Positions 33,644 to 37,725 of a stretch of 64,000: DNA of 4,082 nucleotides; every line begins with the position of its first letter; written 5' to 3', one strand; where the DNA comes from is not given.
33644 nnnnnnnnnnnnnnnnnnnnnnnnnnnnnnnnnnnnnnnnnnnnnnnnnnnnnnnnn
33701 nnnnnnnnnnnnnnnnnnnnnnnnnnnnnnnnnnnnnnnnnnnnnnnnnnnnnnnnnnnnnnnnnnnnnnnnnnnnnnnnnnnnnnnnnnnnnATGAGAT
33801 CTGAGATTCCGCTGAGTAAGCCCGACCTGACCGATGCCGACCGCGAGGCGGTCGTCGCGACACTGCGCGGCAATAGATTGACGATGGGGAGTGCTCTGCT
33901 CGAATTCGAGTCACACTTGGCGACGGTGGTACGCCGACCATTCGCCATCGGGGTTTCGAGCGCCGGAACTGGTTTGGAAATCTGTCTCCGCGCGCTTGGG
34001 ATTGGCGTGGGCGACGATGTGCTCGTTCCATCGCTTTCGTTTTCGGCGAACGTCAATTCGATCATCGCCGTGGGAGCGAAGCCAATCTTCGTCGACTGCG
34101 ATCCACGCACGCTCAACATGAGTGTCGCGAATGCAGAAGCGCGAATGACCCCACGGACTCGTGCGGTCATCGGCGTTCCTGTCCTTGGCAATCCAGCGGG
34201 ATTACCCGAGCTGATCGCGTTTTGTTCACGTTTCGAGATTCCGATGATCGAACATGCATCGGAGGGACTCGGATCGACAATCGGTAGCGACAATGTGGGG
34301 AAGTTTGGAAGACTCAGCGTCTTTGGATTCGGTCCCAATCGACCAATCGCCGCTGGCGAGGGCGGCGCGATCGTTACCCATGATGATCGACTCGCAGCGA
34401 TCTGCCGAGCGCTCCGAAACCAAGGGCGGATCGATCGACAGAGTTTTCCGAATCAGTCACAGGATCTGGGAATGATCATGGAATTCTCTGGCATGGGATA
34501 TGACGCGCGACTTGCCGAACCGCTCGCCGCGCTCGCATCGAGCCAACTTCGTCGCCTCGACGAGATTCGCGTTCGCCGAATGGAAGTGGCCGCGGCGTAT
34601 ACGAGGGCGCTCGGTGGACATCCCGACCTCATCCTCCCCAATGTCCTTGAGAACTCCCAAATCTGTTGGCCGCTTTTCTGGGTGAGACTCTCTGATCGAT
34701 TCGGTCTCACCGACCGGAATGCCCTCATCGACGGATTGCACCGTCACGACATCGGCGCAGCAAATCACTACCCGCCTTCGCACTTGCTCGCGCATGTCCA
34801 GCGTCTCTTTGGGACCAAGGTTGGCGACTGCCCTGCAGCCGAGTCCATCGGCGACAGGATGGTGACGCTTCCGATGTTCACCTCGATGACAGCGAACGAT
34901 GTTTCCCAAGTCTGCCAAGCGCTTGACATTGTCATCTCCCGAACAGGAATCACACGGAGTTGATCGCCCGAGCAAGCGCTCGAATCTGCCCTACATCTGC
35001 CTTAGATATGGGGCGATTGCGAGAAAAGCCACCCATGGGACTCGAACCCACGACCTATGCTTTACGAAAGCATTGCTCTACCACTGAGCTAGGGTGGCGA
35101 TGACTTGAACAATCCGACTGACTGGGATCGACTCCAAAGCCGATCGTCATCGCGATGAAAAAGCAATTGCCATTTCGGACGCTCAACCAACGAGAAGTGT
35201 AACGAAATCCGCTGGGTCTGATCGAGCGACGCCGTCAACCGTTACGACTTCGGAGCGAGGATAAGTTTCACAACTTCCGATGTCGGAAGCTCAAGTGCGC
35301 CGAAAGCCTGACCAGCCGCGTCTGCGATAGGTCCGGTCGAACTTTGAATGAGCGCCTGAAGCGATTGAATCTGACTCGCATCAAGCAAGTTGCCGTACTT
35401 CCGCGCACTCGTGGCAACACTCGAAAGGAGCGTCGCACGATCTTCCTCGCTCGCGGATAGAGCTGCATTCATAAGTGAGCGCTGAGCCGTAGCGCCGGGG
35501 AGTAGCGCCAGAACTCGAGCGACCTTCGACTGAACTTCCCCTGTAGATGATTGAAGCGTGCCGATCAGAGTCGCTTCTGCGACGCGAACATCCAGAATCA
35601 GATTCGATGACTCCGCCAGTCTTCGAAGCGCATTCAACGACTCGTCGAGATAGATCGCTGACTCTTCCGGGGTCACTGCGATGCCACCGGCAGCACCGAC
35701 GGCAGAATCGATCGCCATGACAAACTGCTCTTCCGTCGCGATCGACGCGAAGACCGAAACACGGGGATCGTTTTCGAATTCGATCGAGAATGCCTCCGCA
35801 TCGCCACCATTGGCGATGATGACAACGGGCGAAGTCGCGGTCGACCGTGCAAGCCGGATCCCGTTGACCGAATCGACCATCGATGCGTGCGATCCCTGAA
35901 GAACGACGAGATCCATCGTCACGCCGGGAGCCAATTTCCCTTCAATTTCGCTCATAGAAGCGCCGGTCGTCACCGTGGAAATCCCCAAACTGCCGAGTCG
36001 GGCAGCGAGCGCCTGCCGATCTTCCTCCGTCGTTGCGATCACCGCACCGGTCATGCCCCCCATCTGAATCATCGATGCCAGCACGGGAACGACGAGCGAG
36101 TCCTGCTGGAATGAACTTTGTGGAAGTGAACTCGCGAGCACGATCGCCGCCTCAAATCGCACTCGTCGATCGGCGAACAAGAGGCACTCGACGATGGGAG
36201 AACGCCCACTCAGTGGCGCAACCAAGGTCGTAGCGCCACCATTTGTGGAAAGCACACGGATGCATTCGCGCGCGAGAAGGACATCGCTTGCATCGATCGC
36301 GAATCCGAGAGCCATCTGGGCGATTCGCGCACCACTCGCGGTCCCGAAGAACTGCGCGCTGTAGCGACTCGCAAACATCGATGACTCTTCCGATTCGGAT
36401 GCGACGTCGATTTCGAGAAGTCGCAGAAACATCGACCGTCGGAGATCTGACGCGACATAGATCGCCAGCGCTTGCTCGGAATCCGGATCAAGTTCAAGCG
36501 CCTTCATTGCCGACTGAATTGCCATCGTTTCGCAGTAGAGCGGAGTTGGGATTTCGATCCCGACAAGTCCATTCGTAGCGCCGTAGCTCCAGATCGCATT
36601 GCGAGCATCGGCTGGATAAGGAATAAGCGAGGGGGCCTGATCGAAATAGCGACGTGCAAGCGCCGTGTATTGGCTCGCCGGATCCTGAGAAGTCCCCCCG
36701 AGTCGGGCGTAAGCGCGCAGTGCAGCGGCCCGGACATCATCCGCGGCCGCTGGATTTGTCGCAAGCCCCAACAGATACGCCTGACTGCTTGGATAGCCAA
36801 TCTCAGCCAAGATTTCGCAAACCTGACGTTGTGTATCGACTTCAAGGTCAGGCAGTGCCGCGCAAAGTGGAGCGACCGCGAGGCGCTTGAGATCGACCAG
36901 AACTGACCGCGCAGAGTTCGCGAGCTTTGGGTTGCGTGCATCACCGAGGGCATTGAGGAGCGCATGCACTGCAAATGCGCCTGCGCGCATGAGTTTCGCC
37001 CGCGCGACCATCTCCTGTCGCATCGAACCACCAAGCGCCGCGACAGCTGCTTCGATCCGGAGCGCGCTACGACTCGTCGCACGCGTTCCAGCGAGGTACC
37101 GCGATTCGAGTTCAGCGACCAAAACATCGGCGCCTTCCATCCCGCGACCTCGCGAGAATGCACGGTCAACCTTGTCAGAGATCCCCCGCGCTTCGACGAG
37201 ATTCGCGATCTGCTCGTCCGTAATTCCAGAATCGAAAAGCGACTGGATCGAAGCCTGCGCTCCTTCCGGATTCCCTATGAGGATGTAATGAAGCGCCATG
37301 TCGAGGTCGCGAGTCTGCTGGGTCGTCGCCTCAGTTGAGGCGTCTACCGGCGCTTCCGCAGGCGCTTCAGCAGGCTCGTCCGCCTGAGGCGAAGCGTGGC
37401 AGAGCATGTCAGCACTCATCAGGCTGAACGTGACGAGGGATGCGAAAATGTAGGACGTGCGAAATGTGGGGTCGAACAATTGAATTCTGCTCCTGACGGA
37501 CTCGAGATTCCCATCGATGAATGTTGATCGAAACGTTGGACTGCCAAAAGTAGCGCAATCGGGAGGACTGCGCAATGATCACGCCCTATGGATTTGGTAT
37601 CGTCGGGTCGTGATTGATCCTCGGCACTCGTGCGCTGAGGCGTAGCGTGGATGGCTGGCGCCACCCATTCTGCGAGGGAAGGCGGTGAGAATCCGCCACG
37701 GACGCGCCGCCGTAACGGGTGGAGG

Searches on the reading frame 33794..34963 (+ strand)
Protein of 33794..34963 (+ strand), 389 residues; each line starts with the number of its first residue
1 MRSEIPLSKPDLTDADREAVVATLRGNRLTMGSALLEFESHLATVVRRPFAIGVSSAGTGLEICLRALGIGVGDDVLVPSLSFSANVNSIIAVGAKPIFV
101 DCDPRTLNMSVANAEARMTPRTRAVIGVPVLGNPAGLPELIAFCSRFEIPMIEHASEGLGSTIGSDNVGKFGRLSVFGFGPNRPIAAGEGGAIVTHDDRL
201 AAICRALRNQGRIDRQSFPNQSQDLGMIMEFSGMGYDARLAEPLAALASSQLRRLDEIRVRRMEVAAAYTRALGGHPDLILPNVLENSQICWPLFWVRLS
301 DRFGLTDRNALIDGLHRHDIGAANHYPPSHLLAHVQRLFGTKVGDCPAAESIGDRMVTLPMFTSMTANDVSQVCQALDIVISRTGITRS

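Call 6: search_protein_families(library=pfam, proteins=[window:33794-34963:+], max_evalue=0.01)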
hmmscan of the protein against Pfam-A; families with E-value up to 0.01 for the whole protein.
window:33794-34963:+ (389 aa): 1 family
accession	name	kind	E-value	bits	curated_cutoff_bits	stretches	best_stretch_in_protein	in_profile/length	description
PF01041.23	DegT_DnrJ_EryC1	-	6e-90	302.5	19.8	1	12-377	3-359/360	DegT/DnrJ/EryC1/StrS aminotransferase family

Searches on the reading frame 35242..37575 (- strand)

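Call 6: search_protein_families(library=pfam, proteins=[window:35242-37575:-], max_evalue=0.01)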
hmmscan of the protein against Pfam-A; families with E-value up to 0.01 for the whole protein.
window:35242-37575:- (777 aa): 1 family
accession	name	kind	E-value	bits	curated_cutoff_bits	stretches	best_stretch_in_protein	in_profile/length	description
PF13646.12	HEAT_2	-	6.7e-07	30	27.7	1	235-295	2-61/88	HEAT repeats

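Call 8: search_protein_families(library=ncbifam, proteins=[window:35242-37575:-], max_evalue=0.1)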
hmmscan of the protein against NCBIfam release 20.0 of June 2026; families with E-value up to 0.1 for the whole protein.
window:35242-37575:- (777 aa): 1 family
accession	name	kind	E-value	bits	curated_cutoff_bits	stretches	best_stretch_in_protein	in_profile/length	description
NF058515.1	phyc_lyase_CpcF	equivalog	0.0028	17.3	220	1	201-299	30-126/200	C-phycocyanin alpha-cysteine-84 phycocyanobilin lyase subunit CpcF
